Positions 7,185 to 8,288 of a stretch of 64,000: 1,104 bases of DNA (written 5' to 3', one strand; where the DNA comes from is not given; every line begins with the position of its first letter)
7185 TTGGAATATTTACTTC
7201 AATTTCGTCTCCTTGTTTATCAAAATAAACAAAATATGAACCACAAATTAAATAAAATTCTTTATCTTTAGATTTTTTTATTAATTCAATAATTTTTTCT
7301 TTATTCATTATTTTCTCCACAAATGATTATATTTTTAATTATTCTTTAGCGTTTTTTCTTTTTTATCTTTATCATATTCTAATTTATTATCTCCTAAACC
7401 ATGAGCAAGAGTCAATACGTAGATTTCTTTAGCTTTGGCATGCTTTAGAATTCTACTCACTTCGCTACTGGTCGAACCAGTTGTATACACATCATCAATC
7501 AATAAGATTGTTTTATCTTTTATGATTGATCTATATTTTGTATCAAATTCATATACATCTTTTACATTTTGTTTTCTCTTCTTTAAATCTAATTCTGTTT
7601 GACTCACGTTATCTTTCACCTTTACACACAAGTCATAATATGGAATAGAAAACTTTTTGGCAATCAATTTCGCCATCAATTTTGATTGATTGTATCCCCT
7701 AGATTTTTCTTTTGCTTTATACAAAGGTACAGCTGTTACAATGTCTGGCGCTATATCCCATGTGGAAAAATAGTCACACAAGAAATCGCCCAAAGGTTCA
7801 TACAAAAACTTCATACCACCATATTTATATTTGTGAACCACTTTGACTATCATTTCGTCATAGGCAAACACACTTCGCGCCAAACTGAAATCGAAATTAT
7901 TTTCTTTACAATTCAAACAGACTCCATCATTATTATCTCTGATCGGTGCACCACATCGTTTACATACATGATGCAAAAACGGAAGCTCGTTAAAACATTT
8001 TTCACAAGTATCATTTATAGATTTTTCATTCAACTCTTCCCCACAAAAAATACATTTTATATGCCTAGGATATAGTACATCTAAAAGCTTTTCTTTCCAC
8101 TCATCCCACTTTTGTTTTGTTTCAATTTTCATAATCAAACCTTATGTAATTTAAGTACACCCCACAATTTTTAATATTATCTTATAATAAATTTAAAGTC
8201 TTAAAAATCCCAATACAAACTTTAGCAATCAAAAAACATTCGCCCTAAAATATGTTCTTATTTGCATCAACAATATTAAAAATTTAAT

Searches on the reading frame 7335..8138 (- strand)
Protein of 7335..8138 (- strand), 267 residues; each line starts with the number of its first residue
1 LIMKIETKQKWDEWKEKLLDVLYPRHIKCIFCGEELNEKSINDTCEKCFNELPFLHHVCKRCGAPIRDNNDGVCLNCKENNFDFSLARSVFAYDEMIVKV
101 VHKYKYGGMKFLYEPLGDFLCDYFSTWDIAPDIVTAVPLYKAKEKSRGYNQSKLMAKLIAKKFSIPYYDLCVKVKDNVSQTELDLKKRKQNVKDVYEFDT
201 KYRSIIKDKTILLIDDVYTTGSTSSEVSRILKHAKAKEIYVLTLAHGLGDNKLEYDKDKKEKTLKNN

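Call 22: search_protein_families(library=pfam, proteins=[window:7335-8138:-], max_evalue=0.001)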
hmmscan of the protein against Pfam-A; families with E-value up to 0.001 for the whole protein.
window:7335-8138:- (267 aa): 4 families
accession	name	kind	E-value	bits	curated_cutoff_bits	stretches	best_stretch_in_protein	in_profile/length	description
PF18912.6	DZR_2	-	6.7e-11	42.3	27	1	18-77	1-55/56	Double zinc ribbon domain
PF00156.33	Pribosyltran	-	9.2e-09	35.2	26.3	1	155-262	43-138/158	Phosphoribosyl transferase domain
PF15610.12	PRTase_3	-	1e-05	25.5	28.7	1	180-245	110-174/264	PRTase ComF-like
PF12773.13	DZR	-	0.00066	20.2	27.3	0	29-77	1-44/45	Double zinc ribbon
